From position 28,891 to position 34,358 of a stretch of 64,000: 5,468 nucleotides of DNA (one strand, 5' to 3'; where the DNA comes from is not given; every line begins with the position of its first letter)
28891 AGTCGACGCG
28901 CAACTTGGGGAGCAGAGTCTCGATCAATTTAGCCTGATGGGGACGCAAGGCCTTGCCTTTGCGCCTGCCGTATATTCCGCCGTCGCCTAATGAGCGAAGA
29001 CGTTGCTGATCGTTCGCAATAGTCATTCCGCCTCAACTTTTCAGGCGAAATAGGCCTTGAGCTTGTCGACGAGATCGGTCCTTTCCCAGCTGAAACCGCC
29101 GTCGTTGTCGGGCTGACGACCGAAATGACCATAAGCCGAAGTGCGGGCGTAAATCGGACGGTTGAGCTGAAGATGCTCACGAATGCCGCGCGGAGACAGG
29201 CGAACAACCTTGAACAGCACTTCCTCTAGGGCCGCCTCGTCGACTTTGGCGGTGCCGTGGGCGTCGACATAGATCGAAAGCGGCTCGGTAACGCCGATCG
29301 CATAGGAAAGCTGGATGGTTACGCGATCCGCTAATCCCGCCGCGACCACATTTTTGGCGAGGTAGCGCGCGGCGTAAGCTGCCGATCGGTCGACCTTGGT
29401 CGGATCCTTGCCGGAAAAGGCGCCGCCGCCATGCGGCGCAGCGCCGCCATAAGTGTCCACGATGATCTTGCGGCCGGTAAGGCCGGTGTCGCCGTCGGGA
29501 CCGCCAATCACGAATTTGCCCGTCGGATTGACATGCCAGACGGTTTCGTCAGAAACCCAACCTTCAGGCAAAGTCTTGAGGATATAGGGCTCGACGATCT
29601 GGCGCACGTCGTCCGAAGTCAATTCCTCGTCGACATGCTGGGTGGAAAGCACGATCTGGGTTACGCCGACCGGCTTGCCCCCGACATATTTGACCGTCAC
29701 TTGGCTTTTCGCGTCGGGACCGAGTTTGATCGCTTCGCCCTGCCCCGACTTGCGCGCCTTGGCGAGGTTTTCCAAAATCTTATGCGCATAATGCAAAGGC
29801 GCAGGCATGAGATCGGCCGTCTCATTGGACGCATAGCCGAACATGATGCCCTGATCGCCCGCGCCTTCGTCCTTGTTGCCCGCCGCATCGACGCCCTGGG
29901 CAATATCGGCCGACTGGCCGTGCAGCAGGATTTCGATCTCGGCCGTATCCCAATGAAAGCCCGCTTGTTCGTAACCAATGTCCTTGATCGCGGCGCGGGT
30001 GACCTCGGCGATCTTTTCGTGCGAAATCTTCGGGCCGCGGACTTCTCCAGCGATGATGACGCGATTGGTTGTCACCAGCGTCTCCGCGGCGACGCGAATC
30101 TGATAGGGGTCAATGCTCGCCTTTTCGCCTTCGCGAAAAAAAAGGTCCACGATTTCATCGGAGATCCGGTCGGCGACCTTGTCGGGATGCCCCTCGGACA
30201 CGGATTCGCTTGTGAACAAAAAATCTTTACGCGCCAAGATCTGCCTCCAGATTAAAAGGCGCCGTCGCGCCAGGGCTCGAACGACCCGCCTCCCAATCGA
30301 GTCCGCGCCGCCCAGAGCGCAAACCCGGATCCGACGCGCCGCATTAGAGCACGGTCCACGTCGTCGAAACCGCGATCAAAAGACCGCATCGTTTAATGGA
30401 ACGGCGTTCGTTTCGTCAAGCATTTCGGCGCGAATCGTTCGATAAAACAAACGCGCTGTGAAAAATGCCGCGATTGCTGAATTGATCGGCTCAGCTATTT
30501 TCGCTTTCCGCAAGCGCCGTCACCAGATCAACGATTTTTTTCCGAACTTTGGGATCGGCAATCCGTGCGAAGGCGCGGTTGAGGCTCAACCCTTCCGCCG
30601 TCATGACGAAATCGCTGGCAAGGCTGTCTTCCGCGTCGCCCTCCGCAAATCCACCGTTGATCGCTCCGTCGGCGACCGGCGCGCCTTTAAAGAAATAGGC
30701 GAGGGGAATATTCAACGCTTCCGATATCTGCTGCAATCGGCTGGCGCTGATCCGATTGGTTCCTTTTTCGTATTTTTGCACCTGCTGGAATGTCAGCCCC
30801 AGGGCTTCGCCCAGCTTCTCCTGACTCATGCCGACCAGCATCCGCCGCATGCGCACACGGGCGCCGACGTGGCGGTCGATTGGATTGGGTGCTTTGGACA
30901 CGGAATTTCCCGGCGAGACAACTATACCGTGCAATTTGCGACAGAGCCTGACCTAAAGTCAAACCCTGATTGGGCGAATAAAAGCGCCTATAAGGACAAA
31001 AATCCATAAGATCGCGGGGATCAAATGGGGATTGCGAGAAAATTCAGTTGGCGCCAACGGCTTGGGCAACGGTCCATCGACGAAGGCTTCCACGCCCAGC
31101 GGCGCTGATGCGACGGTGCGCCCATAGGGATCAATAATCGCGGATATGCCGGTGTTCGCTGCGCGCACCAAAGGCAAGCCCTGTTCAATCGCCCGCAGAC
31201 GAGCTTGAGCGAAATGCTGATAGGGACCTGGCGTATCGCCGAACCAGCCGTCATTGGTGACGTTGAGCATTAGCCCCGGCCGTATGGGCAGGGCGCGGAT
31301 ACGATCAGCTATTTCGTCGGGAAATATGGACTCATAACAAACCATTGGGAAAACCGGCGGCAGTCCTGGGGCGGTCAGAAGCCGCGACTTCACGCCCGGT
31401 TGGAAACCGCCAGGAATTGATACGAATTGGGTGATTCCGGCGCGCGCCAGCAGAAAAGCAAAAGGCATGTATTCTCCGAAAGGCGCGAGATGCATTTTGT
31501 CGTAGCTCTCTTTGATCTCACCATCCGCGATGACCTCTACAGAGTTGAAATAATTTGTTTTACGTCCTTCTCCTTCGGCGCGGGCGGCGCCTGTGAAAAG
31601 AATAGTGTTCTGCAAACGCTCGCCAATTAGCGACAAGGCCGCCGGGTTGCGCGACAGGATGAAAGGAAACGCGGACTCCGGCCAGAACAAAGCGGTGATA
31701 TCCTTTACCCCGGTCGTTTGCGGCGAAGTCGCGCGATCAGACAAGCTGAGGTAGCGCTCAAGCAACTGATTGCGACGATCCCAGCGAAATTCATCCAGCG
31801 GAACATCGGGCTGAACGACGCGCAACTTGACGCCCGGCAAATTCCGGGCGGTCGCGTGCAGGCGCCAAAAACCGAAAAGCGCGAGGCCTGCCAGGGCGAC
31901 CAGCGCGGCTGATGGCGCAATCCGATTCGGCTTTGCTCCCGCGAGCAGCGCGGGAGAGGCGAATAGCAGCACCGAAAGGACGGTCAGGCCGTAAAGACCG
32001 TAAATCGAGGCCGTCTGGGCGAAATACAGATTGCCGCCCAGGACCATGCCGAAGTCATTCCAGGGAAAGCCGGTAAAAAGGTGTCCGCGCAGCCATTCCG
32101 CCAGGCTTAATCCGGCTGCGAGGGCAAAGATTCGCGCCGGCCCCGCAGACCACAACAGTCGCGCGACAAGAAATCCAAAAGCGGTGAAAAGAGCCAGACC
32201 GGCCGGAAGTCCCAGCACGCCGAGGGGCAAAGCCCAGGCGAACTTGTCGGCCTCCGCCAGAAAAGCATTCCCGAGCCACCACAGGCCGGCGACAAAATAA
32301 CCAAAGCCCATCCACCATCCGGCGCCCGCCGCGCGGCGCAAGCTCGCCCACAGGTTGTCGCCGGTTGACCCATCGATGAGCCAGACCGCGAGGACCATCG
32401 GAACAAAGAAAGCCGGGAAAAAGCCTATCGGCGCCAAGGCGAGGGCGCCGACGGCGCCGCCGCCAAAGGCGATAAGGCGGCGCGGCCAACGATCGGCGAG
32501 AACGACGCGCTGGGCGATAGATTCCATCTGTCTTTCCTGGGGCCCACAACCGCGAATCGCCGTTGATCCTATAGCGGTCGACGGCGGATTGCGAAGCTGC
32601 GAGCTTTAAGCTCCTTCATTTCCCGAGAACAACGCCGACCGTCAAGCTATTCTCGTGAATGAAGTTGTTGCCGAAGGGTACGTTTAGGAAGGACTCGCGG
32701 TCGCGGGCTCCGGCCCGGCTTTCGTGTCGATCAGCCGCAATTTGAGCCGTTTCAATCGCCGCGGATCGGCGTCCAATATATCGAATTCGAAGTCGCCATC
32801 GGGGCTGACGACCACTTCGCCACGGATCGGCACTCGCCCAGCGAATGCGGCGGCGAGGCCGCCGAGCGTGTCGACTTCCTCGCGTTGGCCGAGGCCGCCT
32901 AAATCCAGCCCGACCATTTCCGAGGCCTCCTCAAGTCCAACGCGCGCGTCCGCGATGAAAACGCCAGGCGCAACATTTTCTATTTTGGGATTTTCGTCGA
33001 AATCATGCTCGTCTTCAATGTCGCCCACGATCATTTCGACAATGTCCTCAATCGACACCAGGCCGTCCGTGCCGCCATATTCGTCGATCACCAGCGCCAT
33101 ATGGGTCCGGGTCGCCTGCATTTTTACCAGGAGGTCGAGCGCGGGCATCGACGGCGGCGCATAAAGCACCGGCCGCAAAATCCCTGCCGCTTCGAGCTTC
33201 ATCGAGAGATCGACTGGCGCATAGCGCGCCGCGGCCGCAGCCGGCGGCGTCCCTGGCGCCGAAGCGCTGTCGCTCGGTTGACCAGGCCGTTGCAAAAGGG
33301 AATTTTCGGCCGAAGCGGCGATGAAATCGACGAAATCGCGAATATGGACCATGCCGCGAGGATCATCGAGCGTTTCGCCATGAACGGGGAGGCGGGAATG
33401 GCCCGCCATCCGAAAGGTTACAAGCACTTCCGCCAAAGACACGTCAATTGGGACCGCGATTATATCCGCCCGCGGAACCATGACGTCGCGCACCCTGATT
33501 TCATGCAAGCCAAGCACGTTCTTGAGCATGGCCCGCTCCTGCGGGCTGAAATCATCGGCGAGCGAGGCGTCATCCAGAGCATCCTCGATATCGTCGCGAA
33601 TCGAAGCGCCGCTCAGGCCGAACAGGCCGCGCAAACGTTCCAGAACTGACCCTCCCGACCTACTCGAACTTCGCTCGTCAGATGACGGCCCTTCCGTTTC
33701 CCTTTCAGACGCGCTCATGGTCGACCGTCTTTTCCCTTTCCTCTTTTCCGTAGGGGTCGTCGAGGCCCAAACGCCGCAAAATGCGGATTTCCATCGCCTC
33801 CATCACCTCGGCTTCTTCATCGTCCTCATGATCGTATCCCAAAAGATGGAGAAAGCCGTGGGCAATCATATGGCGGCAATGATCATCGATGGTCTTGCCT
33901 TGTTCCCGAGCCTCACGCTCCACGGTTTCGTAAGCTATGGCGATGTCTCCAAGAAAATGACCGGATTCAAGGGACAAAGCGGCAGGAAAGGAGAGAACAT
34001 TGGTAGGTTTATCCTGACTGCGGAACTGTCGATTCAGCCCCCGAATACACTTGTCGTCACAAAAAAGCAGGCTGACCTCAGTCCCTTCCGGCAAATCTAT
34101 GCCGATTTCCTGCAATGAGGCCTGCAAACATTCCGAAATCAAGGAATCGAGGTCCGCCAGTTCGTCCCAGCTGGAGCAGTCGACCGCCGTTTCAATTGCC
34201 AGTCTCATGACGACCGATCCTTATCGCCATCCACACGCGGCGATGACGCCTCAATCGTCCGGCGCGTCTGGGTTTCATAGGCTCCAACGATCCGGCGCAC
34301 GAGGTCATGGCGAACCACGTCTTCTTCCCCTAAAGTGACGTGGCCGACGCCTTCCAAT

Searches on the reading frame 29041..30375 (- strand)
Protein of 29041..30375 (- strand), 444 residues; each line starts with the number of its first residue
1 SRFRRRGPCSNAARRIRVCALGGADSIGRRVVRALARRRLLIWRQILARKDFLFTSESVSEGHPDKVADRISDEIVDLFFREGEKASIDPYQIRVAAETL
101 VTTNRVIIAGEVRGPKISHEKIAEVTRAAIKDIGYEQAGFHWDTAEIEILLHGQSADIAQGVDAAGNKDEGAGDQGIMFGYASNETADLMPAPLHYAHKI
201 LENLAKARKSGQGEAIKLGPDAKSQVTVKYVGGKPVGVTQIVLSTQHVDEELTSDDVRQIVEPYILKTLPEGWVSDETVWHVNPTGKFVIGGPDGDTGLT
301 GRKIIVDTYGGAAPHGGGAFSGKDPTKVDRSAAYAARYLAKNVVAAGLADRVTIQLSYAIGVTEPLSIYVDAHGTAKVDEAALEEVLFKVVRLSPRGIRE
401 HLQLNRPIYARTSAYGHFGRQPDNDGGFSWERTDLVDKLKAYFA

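Call 36: search_protein_families(library=ncbifam, proteins=[window:29041-30375:-], max_evalue=1e-70)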
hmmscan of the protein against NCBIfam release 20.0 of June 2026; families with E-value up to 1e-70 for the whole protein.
window:29041-30375:- (444 aa): 1 family
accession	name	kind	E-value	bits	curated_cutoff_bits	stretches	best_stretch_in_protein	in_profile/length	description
TIGR01034.1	metK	equivalog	2.1e-142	474.5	309.4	1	53-441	1-375/377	methionine adenosyltransferase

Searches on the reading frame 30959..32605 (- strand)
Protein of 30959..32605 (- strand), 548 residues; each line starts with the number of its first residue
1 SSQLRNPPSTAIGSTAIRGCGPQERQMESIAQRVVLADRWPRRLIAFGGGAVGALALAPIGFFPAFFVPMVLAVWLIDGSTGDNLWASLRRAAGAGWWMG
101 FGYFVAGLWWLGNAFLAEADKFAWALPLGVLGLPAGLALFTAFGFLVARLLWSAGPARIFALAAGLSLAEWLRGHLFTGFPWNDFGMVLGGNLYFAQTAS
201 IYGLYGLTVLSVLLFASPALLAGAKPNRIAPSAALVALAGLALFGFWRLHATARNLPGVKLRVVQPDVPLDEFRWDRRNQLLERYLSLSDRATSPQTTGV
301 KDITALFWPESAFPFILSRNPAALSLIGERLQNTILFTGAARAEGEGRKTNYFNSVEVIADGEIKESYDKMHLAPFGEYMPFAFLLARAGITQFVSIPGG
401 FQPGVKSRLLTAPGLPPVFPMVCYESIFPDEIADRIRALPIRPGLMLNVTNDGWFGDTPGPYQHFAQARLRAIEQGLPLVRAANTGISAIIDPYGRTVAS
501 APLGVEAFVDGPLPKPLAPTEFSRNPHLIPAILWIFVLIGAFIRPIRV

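Call 36: search_protein_families(library=ncbifam, proteins=[window:30959-32605:-], max_evalue=1e-70)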
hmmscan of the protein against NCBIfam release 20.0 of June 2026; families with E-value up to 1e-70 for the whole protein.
window:30959-32605:- (548 aa): 1 family
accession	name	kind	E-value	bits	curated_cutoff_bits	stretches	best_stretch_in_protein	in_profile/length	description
TIGR00546.1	lnt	equivalog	9.1e-88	295.1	132.9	1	100-497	2-395/395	apolipoprotein N-acyltransferase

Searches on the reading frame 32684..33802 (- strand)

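Call 36: search_protein_families(library=ncbifam, proteins=[window:32684-33802:-], max_evalue=1e-70)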
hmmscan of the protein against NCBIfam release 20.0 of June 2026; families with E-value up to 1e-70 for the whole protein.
window:32684-33802:- (372 aa): 0 families

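Call 38: search_protein_families(library=ncbifam, proteins=[window:32684-33718:-], max_evalue=1e-30)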
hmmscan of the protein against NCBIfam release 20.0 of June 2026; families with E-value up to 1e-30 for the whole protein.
window:32684-33718:- (344 aa): 2 families
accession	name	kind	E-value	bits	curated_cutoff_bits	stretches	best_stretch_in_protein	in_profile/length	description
NF011675.0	PRK15094.1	equivalog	9.2e-41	140.1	379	0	179-336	137-288/292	CNNM family magnesium/cobalt transport protein CorC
TIGR03520.1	GldE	subfamily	1.7e-38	132.8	376.05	0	178-328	258-406/408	gliding motility-associated protein GldE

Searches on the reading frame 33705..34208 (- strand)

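Call 38: search_protein_families(library=ncbifam, proteins=[window:33705-34208:-], max_evalue=1e-30)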
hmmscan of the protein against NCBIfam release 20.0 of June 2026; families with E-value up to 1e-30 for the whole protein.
window:33705-34208:- (167 aa): 2 families
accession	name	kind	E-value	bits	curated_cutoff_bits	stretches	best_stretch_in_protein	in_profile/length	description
TIGR00043.2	TIGR00043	equivalog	3.1e-40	137.2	45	1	20-150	9-145/146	rRNA maturation RNase YbeY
NF010570.0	PRK13963.1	equivalog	8.5e-32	110.5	274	1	43-153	150-260/261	rRNA maturation RNase YbeY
